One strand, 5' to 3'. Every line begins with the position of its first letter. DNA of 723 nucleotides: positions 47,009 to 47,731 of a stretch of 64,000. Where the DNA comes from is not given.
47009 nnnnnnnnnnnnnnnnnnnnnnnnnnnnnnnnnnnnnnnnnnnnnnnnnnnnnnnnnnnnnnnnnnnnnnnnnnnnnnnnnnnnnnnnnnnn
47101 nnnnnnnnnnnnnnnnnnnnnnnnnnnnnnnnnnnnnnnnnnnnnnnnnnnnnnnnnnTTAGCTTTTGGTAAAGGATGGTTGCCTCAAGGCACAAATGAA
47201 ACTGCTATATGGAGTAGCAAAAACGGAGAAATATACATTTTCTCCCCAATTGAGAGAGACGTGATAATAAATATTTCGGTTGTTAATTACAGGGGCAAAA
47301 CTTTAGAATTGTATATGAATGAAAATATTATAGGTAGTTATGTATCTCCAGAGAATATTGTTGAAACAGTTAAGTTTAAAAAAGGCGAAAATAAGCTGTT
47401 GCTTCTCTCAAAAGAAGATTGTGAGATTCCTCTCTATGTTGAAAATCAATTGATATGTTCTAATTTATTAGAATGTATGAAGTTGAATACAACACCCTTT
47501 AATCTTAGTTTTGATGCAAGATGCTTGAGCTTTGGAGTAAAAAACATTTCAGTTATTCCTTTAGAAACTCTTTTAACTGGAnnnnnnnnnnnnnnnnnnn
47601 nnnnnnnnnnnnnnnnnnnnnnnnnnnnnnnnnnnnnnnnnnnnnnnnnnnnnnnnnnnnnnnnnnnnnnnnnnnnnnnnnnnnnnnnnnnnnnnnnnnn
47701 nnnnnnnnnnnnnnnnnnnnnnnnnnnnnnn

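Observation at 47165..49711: Unrecognised ~115-aa RW / C-x-IP / D-x-RCLS repeat domain, seven copies fused to a GT-C transferase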

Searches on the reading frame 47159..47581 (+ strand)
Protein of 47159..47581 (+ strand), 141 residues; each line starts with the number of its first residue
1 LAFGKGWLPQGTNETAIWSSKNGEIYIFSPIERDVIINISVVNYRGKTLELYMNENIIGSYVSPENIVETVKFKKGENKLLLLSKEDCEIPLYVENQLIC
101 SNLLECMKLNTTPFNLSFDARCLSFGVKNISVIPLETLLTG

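Call 7: search_solved_structures(query=A1, max_evalue=10, show_alignments=2)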
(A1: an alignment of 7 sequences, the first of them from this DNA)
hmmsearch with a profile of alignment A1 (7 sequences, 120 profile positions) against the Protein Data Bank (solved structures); distinct sequences matched with E-value up to 10: 1.
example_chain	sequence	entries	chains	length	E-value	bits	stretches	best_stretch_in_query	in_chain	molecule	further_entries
6mvg_A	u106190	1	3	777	5.9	10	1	15-95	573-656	beta-glucuronidase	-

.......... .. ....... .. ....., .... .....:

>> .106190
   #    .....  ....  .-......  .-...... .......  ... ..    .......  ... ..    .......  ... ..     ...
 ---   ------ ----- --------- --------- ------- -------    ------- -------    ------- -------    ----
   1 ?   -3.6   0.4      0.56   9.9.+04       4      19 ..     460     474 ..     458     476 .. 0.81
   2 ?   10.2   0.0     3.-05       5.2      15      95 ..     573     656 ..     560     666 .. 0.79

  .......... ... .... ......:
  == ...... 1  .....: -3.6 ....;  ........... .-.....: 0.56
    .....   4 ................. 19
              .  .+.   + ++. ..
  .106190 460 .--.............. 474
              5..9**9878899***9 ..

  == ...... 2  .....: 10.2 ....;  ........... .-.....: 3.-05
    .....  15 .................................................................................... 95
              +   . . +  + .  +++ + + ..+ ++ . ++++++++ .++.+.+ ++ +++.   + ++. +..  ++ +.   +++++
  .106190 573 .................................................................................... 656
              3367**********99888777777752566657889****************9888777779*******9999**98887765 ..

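Call 8: search_protein_families(library=pfam, alignment_id=A1, max_evalue=10)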
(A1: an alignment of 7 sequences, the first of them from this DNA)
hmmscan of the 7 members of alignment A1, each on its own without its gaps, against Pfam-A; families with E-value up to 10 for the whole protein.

A. member 1, seq(141 aa): 0 families

B. families by the number of members that match (of 7 scanned): 3 families
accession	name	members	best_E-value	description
PF24789.1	SAC9_GBDL_2nd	1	0.013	SAC9 second GBDL domain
PF25019.1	LRR_R13L1-DRL21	1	0.014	R13L1/DRL21 LRRs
PF13364.12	BetaGal_ABD2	1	0.021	Beta-galactosidase second all-beta domain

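Call 9: find_homologous_proteins(query=A1, max_evalue=0.001)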
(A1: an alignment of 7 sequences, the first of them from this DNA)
Query A1 (7 sequences) (141 aa, profile of the alignment): 8 proteins with E <= 0.001 among 941 candidates.
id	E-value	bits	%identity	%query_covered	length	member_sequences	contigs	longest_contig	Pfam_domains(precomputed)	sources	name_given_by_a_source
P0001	7.8e-44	166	25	83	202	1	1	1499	-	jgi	jgi:hypothetical protein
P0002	2.0e-37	146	27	83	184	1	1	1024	-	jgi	jgi:hypothetical protein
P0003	2.0e-23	100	40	16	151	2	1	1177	-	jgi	jgi:hypothetical protein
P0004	5.7e-23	99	23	82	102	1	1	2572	-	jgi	jgi:hypothetical protein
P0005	3.6e-21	93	58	9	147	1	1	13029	-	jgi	jgi:hypothetical protein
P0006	1.5e-20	91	24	82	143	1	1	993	-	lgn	-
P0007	1.9e-11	62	-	-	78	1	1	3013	-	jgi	jgi:hypothetical protein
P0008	4.9e-11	60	50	10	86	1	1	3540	-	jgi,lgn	jgi:hypothetical protein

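Call 19: search_protein_representatives(alignment_id=A1)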
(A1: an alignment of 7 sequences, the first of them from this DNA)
Query: 7 sequences, 120 profile positions. Proteins with E-value up to 0.001 (for the whole library): 1028; up to 1e-10: 376; up to 1e-30: 89. The best 150 are listed.
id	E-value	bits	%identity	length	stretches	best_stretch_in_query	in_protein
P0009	4.4e-128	436.5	-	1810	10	2-118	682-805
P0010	8.5e-120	409.7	-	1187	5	2-117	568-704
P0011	3.0e-115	395.1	-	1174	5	2-118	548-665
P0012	9.0e-113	387.1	-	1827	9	3-111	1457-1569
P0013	2.4e-105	363.1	-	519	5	2-120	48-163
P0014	7.1e-100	345.5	-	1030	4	2-119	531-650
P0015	3.4e-98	340.0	-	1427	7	4-117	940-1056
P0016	2.9e-88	308.0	-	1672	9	3-112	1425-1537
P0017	4.0e-87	304.3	-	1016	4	6-114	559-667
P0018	4.8e-84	294.4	-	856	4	13-119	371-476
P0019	1.3e-79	280.1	-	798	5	3-112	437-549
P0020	1.8e-79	279.6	-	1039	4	3-109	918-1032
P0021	9.1e-76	267.7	-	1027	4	2-119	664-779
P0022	1.8e-74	263.5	-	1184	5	7-114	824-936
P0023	4.3e-73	259.0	-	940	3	2-119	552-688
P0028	9.7e-71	251.4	-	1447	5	4-117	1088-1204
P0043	6.4e-56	203.6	-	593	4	2-115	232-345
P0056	7.3e-46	171.1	-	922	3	3-113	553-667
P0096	7.8e-31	122.6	-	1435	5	4-119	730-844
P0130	7.1e-24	100.2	-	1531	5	6-117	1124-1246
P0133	1.3e-23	99.4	-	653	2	3-112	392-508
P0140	3.0e-22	94.9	-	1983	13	31-99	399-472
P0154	5.0e-21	91.0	-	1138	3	3-112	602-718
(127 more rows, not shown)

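Call 50: search_protein_families(library=pfam, proteins=[P0009, P0012, P0016, P0140, P0130, P0013, P0043], max_evalue=0.01)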
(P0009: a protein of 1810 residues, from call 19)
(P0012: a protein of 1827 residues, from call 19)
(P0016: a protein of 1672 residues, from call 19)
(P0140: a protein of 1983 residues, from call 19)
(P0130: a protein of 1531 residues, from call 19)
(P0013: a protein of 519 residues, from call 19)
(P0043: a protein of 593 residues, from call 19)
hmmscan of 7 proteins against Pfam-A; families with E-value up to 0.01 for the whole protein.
P0009 (1810 aa): 1 family
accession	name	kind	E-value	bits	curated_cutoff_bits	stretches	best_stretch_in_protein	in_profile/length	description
PF23157.1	DUF7055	-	0.0016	18.6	27.6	0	1618-1655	24-60/66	Domain of unknown function (DUF7055)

P0012 (1827 aa): 2 families
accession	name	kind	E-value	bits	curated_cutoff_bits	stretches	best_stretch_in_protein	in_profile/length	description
PF13231.12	PMT_2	-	1.7e-07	32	26.1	1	193-333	14-154/160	Dolichyl-phosphate-mannose-protein mannosyltransferase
PF17996.7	CE2_N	-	0.002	18.6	27.9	0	658-701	38-81/108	Carbohydrate esterase 2 N-terminal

P0016 (1672 aa): 1 family
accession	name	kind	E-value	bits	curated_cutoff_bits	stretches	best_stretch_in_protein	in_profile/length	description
PF13231.12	PMT_2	-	3.8e-05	24.4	26.1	1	149-278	21-152/160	Dolichyl-phosphate-mannose-protein mannosyltransferase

P0140 (1983 aa): 4 families
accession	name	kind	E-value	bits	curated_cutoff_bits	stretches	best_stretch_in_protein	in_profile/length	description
PF09136.16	Glucodextran_B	-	8.8e-15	54.8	27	0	1382-1464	1-76/83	Glucodextranase, domain B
PF12733.13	Cadherin-like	-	1.8e-10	41.5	24.2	0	1763-1831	13-85/89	Cadherin-like beta sandwich domain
PF13464.11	RodZ_C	-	0.0034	17.7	23.9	0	1591-1617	41-67/72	RodZ C-terminal domain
PF18242.7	LupA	-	0.0036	17.4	25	0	905-937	92-124/178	Legionella ubiquitin-specific protease A domain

P0130 (1531 aa): 2 families
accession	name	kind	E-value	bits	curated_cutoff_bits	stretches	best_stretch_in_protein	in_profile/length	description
PF24376.1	DUF7532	-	3.2e-05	24.5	27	0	1221-1253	77-109/122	Family of unknown function (DUF7532)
PF13231.12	PMT_2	-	0.00073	20.2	26.1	1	190-308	8-128/160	Dolichyl-phosphate-mannose-protein mannosyltransferase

P0013 (519 aa): 0 families

P0043 (593 aa): 0 families

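Call 59: find_encoding_contigs(protein=P0056, flank=8000, max_places=1)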
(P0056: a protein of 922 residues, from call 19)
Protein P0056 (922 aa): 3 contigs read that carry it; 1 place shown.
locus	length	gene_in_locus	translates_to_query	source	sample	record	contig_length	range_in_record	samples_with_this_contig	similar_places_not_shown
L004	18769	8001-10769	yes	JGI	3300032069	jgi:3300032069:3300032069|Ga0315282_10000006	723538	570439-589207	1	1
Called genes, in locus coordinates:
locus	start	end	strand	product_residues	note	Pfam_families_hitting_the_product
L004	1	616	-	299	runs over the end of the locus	PF00535:Glycos_transf_2, PF10111:Glyco_tranf_2_2 (weak), PF13641:Glyco_tranf_2_3, PF01644:Chitin_synth_1 (faint), PF13632:Glyco_trans_2_3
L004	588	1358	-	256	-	PF20720:nSTAND3 (faint), PF00005:ABC_tran, PF00004:AAA (faint), PF13304:AAA_21 (faint), PF13401:AAA_22 (faint)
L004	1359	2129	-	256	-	PF00528:BPD_transp_1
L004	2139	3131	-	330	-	PF13379:NMT1_2, PF09084:NMT1, PF04069:OpuAC (faint)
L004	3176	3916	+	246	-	PF01209:Ubie_methyltran, PF05175:MTS, PF03848:TehB, PF13489:Methyltransf_23, PF08241:Methyltransf_11, PF08242:Methyltransf_12, PF13649:Methyltransf_25, PF13847:Methyltransf_31, +2 more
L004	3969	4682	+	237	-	-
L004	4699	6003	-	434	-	PF04055:Radical_SAM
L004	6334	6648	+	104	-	-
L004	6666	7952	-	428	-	PF23545:Zn_ribbon_HMPTM, PF13353:Fer4_12 (faint), PF04055:Radical_SAM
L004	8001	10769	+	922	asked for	-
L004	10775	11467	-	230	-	PF00535:Glycos_transf_2, PF13641:Glyco_tranf_2_3 (weak)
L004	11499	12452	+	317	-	PF01073:3Beta_HSD, PF01370:Epimerase, PF02719:Polysacc_synt_2, PF04321:RmlD_sub_bind, PF05368:NmrA, PF07993:NAD_binding_4, PF13460:NAD_binding_10, PF16363:GDP_Man_Dehyd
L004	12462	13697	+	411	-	PF01041:DegT_DnrJ_EryC1, PF00155:Aminotran_1_2, PF01041:DegT_DnrJ_EryC1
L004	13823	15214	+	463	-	PF04055:Radical_SAM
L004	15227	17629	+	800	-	PF13231:PMT_2 (weak)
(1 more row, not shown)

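Call 60: find_encoding_contigs(protein=P0012, flank=8000, max_places=1)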
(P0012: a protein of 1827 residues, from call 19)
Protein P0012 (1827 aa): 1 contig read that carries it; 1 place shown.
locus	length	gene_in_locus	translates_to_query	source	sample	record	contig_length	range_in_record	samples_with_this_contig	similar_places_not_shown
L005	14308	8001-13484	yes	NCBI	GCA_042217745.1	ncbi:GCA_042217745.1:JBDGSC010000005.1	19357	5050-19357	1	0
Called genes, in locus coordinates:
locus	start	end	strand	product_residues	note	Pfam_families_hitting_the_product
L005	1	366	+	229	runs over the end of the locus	PF00005:ABC_tran, PF13304:AAA_21 (weak)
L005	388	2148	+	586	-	PF13522:GATase_6 (weak), PF13537:GATase_7, PF00733:Asn_synthase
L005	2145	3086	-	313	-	PF09084:NMT1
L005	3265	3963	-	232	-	PF00528:BPD_transp_1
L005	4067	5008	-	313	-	-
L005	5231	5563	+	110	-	-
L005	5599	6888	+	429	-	PF00501:AMP-binding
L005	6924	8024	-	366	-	PF09084:NMT1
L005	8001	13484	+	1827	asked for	PF13231:PMT_2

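Call 74: list_cluster_members(proteins=[P0009, P0015, P0016, P0022, P0028, P0096, P0130, P0140, P0154, P0133])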
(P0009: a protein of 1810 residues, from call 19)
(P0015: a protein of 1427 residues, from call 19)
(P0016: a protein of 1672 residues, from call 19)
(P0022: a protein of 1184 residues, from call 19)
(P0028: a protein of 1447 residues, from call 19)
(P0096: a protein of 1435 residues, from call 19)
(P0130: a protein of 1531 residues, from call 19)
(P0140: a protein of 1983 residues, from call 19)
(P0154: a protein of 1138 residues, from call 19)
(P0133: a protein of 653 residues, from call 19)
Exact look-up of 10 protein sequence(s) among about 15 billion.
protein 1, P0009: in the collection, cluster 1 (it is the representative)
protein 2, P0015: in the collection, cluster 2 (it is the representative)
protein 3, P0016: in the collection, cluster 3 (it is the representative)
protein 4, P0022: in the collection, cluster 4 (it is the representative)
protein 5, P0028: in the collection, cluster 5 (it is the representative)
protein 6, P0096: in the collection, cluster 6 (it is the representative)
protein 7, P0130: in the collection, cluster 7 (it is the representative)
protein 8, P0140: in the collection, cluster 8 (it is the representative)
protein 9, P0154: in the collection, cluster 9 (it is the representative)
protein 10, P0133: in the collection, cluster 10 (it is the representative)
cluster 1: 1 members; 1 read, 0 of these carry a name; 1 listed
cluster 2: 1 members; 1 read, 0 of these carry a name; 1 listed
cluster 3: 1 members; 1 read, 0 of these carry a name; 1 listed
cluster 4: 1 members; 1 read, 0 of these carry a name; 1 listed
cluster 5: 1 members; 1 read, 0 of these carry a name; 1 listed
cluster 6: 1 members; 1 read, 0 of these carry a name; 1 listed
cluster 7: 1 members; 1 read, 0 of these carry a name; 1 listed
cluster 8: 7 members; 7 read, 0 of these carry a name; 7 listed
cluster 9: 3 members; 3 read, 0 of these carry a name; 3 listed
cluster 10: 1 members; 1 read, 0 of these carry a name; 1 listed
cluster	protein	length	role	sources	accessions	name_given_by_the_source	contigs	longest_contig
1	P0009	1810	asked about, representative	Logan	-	-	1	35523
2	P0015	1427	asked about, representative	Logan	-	-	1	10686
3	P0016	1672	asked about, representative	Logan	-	-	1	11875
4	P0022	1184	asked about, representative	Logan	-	-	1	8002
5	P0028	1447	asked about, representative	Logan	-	-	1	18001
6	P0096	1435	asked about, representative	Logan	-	-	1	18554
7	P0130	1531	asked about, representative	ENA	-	-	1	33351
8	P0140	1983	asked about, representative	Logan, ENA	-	-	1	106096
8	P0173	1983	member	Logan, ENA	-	-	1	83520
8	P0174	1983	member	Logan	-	-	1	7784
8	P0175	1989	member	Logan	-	-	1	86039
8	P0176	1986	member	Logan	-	-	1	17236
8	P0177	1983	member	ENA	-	-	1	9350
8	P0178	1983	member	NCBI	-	-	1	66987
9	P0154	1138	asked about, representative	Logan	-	-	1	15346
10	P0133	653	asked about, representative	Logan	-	-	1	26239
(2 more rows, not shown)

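Call 77: find_encoding_contigs(protein=P0130, flank=8000, max_places=1)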
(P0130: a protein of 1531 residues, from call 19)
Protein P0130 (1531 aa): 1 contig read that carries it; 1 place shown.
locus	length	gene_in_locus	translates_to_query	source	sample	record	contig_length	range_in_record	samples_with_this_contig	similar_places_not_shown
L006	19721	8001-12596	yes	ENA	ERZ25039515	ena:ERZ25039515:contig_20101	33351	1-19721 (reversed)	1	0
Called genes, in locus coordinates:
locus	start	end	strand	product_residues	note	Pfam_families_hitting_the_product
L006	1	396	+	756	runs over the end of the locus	PF00534:Glycos_transf_1, PF20706:GT4-conflict (weak), PF13692:Glyco_trans_1_4, PF01075:Glyco_transf_9 (weak)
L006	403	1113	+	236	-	PF13489:Methyltransf_23, PF13649:Methyltransf_25, PF13847:Methyltransf_31, PF08241:Methyltransf_11, PF08242:Methyltransf_12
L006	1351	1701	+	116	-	-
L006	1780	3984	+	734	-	-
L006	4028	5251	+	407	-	PF01041:DegT_DnrJ_EryC1, PF01212:Beta_elim_lyase (weak)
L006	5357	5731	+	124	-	PF00892:EamA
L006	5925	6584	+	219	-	PF17836:PglD_N (faint), PF25087:GMPPB_C (faint), PF25084:LbH_EIF2B (faint), PF00132:Hexapep (weak)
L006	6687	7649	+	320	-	PF00535:Glycos_transf_2, PF10111:Glyco_tranf_2_2 (faint)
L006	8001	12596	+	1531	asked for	-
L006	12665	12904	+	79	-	PF00535:Glycos_transf_2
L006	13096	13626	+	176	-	-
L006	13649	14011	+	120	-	PF13489:Methyltransf_23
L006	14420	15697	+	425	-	PF01943:Polysacc_synt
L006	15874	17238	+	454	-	PF02310:B12-binding, PF04055:Radical_SAM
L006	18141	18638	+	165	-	-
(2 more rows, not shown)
